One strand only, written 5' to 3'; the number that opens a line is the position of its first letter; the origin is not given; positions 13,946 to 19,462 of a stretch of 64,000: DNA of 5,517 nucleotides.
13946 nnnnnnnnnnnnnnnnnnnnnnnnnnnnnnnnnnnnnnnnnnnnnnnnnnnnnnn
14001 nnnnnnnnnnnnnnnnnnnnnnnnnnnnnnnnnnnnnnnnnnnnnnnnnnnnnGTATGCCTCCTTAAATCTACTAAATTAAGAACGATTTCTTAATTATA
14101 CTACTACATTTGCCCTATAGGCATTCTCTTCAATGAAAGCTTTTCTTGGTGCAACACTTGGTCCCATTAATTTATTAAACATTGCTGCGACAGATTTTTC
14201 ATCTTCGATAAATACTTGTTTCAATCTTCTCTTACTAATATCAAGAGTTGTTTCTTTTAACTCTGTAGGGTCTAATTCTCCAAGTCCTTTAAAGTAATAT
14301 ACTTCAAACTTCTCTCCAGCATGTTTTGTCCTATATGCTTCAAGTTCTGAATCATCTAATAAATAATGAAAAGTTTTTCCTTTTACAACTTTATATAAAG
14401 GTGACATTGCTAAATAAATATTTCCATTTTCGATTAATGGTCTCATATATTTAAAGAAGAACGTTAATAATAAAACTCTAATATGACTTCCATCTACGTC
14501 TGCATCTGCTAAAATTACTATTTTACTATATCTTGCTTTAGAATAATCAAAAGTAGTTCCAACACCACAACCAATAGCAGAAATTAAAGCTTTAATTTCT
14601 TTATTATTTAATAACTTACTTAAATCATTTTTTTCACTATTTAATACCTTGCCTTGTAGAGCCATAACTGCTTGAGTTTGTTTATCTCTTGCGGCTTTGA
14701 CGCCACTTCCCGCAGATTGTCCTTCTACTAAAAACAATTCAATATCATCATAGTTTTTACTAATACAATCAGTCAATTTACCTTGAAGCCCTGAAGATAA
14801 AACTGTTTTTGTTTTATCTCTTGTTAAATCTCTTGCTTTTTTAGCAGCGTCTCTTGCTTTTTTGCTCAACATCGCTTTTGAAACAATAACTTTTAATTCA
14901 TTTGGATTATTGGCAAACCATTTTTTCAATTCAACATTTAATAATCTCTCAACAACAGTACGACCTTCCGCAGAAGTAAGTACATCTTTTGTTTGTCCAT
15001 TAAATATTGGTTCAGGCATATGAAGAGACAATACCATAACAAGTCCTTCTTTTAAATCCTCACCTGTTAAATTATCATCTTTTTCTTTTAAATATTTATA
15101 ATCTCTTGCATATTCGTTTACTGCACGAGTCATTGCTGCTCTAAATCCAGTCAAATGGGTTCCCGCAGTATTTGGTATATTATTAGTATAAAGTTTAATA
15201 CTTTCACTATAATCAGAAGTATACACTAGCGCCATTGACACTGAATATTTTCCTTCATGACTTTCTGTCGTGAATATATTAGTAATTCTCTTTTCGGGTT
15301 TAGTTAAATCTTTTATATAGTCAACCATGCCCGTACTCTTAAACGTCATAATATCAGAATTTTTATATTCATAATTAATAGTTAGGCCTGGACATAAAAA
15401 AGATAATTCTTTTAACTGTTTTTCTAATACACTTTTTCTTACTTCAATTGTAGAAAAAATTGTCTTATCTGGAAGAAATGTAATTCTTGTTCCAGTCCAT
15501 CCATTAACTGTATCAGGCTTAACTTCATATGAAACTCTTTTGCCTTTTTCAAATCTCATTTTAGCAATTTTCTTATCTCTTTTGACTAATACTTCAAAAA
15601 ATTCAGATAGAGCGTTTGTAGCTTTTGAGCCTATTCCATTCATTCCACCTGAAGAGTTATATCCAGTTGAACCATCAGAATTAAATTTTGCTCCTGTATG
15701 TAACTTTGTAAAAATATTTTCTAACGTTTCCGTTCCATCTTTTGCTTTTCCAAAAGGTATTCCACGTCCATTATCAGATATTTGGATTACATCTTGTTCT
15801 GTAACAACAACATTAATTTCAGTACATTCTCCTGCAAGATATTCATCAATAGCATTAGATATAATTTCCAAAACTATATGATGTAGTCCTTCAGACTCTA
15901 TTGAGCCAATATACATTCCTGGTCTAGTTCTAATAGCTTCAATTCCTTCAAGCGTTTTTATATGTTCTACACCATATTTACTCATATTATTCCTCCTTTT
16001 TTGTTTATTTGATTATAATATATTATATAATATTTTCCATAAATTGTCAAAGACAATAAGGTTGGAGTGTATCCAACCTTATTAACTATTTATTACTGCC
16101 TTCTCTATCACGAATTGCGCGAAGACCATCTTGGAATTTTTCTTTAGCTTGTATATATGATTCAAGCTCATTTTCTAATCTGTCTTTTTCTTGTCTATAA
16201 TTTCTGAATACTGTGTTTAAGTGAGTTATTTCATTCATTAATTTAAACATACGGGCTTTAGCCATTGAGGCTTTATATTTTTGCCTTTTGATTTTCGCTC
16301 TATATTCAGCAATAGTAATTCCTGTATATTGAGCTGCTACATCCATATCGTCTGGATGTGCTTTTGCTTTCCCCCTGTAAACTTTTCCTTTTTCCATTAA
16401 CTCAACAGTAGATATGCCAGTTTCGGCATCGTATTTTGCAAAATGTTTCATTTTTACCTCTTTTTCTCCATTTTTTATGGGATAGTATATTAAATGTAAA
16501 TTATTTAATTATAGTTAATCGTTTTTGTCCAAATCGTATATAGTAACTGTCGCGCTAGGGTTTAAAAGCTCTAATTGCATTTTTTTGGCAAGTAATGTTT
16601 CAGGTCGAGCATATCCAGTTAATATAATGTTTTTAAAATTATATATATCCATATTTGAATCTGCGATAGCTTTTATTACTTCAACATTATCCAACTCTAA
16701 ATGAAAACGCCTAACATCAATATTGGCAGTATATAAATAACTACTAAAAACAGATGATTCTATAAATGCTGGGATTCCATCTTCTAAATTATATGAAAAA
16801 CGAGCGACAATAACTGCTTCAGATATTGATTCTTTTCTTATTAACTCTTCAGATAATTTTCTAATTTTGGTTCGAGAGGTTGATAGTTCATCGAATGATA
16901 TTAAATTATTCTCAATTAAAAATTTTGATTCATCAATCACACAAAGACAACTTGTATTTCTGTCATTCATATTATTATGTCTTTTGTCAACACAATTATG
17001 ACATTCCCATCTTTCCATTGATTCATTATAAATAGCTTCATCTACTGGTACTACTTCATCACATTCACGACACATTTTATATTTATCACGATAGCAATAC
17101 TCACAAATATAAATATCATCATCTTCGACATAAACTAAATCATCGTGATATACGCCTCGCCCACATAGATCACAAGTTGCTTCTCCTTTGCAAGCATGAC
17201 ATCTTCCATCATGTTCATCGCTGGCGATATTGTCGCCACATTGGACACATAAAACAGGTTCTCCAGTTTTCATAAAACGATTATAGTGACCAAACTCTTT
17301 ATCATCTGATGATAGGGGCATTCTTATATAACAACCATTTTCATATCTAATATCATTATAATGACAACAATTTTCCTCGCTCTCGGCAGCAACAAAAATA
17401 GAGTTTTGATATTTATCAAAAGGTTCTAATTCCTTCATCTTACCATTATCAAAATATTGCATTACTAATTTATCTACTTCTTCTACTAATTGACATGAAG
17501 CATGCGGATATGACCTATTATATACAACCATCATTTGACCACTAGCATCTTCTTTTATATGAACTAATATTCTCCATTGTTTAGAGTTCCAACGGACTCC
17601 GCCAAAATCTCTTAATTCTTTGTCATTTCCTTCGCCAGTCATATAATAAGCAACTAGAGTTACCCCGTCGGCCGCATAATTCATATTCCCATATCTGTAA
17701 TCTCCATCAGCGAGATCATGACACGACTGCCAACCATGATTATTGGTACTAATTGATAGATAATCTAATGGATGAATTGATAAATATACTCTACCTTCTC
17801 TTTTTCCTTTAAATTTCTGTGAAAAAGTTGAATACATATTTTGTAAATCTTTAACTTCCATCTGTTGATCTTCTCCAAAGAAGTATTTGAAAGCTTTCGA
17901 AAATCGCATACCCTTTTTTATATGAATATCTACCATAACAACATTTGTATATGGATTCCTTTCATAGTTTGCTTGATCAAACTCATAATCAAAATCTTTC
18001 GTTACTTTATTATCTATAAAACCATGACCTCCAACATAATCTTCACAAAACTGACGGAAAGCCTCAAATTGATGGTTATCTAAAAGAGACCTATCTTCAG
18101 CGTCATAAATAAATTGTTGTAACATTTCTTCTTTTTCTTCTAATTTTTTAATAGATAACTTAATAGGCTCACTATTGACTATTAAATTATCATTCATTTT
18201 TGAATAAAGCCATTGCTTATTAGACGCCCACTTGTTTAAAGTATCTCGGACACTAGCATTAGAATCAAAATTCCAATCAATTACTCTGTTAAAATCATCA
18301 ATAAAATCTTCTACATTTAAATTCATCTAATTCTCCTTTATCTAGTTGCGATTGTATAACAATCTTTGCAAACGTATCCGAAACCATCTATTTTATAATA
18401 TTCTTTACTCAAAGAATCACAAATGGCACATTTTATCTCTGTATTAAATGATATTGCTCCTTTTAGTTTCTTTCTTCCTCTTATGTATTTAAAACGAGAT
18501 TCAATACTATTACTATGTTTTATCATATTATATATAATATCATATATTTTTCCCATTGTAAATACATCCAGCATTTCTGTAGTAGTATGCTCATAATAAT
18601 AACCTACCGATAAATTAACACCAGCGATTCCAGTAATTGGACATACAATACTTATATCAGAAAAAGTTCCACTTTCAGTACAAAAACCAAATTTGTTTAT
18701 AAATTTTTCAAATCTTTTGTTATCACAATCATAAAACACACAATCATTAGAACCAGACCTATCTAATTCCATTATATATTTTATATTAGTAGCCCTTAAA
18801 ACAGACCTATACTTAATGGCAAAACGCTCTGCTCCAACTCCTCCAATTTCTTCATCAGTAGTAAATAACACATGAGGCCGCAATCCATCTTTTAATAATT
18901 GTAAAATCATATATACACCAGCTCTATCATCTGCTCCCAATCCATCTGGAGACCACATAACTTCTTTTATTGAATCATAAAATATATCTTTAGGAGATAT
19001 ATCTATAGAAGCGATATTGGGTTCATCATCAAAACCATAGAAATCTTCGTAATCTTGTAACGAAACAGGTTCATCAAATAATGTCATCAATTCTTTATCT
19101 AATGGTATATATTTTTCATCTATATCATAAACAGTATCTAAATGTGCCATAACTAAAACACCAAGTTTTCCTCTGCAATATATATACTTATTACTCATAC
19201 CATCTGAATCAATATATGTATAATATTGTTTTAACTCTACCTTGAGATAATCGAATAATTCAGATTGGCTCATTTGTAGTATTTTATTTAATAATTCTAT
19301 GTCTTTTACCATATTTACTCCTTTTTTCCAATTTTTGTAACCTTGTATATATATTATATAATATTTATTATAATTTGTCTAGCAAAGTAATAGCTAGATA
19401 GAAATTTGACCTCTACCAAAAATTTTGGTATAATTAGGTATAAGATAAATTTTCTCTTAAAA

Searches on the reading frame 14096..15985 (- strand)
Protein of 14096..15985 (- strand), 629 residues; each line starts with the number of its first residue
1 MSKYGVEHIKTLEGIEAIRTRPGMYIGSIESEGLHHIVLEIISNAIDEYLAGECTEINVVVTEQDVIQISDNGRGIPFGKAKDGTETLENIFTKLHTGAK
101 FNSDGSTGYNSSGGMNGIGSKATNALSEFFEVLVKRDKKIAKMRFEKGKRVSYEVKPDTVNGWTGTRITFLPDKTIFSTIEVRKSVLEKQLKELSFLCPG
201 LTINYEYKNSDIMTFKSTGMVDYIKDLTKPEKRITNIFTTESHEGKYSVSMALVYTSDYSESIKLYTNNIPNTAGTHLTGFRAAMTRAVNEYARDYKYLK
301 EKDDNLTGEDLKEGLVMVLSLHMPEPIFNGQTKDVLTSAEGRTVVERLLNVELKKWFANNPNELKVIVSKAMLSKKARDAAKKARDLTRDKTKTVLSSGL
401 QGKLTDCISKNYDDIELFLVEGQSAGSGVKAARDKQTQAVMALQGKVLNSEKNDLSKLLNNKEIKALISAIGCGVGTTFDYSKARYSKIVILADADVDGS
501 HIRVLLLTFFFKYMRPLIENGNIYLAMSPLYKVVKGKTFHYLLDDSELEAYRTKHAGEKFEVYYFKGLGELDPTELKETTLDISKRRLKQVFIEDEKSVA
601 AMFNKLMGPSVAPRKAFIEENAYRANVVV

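Call 12: search_protein_families(library=phrogs, proteins=[window:14096-15985:-], max_evalue=0.00001)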
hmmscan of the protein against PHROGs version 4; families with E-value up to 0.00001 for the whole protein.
window:14096-15985:- (629 aa): 3 families
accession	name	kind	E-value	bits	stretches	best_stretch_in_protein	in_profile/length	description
phrog_543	-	DNA, RNA and nucleotide metabolism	8.6e-150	501.1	1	3-623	22-641/661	DNA topoisomerase II large subunit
phrog_28877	-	DNA, RNA and nucleotide metabolism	2e-82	278.5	1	3-622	2-669/1441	DNA topoisomerase II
phrog_7229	-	DNA, RNA and nucleotide metabolism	4.1e-26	92.8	1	458-621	9-165/172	DNA topoisomerase II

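Call 44: search_dna_similar(query=window:14096-15985:-, collection=phages, mode=protein, max_rows=15)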
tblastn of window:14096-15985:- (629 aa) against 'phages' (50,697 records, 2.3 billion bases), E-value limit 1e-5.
Records with a match: 2293; places in all: 2300; records where one place covers at least 80% of the query: 1850.
Best place of each record, by identity: <60% 2293.
By first word of the organism name: Escherichia 672; Klebsiella 335; Salmonella 207; Shigella 89; Aeromonas 81; Acinetobacter 77; Erwinia 69; Vibrio 68; Enterobacter 58; Campylobacter 54; and 61 more.
By host as written in the record: - 286; Escherichia coli 282; Klebsiella pneumoniae 114; Erwinia amylovora 46; Escherichia coli O157:H7 37; Aeromonas salmonicida 29; Salmonella enterica 29; Escherichia coli B 28; and 584 more.
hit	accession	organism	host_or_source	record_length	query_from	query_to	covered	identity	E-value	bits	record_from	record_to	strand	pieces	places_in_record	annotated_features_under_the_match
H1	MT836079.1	Bacteriophage sp.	human fecal samples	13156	4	622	98%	43.9%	2e-141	460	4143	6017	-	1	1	record has no annotation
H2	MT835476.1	Bacteriophage sp.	human fecal samples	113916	9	622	98%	43.5%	5e-145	471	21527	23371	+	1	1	record has no annotation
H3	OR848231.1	Listeria phage LM 4-14-1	Listeria monocytogenes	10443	2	622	99%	42.9%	3e-141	459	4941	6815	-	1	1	record has no annotation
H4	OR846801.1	Listeria phage LM 4-11-1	Listeria monocytogenes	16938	2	622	99%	42.9%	3e-141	459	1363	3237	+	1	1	record has no annotation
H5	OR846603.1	Enterococcus phage Efs 1-1-1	Enterococcus faecalis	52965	2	623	99%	42.5%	4e-137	448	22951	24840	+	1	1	record has no annotation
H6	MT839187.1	Bacteriophage sp.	human fecal samples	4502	2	622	99%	42.5%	8e-141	450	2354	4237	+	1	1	record has no annotation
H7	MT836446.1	Bacteriophage sp.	human fecal samples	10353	4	627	99%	42.0%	1e-147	478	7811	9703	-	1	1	record has no annotation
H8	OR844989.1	Staphylococcus phage SA 1306 Kay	Staphylococcus aureus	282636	4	627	99%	42.0%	5e-135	442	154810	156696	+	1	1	record has no annotation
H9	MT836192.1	Bacteriophage sp.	human fecal samples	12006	2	622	99%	42.1%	9e-136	444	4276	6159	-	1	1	record has no annotation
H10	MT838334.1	Bacteriophage sp.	human fecal samples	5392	2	622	99%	41.9%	2e-136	442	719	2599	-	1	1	record has no annotation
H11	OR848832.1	Listeria phage LM 4-14-1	Listeria monocytogenes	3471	19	623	96%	42.7%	1e-136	432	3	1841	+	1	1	record has no annotation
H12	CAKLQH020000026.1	Acinetobacter phage MD-2021a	not known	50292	4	627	99%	41.4%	2e-121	468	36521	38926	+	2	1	gyrB: DNA gyrase subunit B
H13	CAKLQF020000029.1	Acinetobacter phage MD-2021a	not known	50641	4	627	99%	41.4%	2e-121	468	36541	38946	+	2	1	gyrB: DNA gyrase subunit B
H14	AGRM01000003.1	Salmonella enterica subsp. houtenae str. ATCC BAA-1581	Homo sapiens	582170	4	625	99%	41.3%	1e-122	475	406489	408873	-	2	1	DNA gyrase, B subunit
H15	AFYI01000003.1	Salmonella enterica subsp. enterica serovar Infantis str. ...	Homo sapiens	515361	4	625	99%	41.3%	1e-122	475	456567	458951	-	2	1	DNA gyrase, B subunit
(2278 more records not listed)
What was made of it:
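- Tried and rejected: The gyrase B/topoisomerase protein gave no useful classification of the phage (call 44).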

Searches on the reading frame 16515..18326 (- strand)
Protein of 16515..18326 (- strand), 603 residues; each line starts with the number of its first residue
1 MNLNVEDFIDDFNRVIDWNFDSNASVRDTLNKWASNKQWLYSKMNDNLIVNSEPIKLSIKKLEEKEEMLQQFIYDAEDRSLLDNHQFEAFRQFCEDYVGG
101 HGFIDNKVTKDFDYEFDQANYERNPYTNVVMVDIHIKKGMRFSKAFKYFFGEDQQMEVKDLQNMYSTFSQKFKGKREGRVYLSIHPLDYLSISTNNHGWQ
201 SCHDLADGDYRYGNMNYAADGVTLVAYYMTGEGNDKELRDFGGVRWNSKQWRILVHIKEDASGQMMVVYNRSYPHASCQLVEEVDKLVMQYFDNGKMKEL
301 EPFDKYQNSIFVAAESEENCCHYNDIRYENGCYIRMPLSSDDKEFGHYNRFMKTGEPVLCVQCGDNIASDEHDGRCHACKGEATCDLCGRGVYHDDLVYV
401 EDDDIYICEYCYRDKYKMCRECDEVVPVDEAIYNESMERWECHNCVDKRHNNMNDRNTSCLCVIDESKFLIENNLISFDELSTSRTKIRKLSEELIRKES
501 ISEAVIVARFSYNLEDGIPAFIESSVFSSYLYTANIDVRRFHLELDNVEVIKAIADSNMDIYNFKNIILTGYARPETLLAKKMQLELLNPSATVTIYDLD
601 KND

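Call 12: search_protein_families(library=phrogs, proteins=[window:16515-18326:-], max_evalue=0.00001)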
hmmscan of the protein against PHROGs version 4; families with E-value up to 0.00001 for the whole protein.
window:16515-18326:- (603 aa): 1 family
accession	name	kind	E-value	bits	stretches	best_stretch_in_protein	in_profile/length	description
phrog_18912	-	unknown function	2.1e-10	41.4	1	130-280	126-265/409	-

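Call 74: search_protein_families(library=pfam, proteins=[window:16515-18326:-], max_evalue=0.0001)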
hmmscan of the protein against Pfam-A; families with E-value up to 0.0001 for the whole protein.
window:16515-18326:- (603 aa): 0 families

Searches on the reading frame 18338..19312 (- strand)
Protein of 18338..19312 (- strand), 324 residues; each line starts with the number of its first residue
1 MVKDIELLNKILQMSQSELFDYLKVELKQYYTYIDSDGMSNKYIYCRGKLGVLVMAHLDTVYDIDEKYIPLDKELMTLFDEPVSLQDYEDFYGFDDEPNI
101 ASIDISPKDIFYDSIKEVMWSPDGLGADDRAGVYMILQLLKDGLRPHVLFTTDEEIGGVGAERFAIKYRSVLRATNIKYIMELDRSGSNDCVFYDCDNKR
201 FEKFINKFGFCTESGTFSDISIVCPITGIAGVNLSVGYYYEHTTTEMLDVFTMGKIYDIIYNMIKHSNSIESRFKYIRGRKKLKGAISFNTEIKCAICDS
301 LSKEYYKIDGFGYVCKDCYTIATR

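Call 74: search_protein_families(library=pfam, proteins=[window:18338-19312:-], max_evalue=0.0001)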
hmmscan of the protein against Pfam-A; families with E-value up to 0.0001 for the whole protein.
window:18338-19312:- (324 aa): 1 family
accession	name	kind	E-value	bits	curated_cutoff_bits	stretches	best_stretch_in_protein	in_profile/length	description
PF05343.19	Peptidase_M42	-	9.6e-05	22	23.2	0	127-167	133-179/292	M42 glutamyl aminopeptidase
